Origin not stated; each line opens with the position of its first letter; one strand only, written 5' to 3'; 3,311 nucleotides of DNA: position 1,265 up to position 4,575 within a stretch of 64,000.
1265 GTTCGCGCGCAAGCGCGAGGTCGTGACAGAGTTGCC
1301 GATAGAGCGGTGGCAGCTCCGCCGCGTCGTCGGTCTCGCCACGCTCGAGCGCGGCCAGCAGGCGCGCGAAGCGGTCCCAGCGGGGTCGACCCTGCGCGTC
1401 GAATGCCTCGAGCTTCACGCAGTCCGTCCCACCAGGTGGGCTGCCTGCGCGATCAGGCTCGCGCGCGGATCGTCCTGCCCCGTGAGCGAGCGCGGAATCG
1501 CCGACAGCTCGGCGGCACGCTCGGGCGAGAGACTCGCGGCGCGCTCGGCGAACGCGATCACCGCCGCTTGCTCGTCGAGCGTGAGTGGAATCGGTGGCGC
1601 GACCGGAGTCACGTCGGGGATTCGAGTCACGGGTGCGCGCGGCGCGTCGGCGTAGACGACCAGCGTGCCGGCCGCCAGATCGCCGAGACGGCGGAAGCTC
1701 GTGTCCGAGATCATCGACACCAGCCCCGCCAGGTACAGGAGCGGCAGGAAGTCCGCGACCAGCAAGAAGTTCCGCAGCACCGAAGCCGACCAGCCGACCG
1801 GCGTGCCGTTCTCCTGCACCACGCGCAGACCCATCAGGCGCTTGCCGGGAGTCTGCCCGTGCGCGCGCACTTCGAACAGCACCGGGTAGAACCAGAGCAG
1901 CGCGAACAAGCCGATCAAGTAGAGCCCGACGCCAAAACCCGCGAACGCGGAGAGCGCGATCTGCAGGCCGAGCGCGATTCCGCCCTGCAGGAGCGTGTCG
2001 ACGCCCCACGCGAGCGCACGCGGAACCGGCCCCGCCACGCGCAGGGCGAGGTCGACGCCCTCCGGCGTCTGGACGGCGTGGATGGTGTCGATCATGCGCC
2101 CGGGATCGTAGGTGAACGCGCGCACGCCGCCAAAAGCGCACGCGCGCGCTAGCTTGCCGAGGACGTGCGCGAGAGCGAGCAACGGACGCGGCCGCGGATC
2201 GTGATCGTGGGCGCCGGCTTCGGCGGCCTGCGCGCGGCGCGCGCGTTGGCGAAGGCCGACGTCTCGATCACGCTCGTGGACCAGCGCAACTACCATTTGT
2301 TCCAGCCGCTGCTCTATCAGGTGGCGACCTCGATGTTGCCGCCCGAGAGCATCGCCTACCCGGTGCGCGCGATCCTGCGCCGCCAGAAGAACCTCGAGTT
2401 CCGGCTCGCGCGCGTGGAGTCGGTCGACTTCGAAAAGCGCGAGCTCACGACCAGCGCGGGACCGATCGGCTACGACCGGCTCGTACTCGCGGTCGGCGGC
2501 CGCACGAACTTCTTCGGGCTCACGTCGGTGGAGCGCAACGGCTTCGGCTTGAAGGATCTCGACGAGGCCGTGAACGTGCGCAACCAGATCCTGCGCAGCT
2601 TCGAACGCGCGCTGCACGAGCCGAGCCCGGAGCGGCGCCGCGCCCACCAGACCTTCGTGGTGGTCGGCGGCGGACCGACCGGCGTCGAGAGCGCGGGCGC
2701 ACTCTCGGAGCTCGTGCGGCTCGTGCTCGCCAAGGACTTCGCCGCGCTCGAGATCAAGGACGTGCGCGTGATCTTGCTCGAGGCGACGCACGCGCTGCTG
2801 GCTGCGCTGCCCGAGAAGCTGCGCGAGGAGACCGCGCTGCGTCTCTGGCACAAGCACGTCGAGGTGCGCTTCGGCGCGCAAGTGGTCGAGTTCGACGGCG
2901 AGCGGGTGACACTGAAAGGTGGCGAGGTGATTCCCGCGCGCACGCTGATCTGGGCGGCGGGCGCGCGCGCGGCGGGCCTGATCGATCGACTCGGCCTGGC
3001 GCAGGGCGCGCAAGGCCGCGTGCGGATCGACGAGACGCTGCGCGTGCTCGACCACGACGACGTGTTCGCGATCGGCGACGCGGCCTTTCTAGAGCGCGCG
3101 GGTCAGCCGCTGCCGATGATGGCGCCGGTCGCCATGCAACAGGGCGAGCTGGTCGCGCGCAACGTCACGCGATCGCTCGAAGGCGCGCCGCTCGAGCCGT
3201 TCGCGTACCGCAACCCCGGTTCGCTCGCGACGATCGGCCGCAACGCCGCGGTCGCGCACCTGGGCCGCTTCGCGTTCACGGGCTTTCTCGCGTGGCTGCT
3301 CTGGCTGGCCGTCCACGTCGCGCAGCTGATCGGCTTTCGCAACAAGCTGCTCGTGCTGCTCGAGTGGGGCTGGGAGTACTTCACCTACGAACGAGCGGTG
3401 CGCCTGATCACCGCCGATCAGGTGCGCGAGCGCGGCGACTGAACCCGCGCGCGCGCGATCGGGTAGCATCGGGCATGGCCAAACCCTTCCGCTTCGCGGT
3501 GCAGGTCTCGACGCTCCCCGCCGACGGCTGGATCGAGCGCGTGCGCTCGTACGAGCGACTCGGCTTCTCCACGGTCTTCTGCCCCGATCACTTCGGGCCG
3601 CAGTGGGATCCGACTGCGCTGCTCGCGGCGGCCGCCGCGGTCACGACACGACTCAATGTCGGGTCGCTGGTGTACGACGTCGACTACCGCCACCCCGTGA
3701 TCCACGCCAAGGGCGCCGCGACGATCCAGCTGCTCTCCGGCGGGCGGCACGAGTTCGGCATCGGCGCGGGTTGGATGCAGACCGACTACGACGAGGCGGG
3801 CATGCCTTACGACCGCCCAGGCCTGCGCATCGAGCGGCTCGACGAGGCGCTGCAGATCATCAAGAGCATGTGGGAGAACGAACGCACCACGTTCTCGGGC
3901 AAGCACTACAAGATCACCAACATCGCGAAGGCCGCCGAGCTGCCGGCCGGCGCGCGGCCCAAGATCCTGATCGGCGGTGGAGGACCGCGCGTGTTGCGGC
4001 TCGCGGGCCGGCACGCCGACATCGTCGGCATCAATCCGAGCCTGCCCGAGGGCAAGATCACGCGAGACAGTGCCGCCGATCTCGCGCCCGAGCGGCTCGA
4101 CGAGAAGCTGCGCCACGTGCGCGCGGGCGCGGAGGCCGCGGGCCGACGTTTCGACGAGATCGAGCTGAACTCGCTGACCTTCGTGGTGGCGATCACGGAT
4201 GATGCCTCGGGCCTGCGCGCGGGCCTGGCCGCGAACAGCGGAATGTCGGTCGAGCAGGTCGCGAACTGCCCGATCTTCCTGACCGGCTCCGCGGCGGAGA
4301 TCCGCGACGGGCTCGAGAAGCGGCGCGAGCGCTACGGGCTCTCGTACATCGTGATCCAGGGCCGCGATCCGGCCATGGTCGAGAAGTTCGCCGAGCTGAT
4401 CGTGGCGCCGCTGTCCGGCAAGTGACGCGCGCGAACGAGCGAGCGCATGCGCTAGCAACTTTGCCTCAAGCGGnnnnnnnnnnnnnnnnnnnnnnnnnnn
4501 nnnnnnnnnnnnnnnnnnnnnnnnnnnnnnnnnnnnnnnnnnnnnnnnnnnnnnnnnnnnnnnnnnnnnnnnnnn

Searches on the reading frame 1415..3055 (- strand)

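Call 32: search_protein_families(library=pfam, proteins=[window:1415-3055:-], max_evalue=0.0001)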
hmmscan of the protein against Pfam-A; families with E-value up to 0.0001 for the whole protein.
window:1415-3055:- (546 aa): 1 family
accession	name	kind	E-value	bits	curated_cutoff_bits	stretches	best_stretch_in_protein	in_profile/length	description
PF06271.18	RDD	-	2.4e-19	70.4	24.1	1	340-463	1-137/137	RDD family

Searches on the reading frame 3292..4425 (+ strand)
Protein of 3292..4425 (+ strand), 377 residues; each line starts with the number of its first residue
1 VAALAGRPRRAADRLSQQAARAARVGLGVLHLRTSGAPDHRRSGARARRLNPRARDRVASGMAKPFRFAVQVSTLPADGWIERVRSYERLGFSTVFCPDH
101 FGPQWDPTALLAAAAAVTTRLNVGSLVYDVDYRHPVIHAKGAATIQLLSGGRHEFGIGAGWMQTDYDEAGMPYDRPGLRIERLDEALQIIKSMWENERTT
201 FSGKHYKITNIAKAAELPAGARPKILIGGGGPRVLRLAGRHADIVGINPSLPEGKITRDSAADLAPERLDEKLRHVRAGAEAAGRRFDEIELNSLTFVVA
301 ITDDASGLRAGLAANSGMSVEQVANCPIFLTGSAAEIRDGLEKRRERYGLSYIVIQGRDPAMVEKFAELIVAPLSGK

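Call 32: search_protein_families(library=pfam, proteins=[window:3292-4425:+], max_evalue=0.0001)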
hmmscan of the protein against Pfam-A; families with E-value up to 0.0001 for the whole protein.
window:3292-4425:+ (377 aa): 1 family
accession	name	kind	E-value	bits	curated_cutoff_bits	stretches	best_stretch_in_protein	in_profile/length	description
PF00296.26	Bac_luciferase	-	1.5e-42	146.5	27.9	1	67-310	10-239/314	Luciferase-like monooxygenase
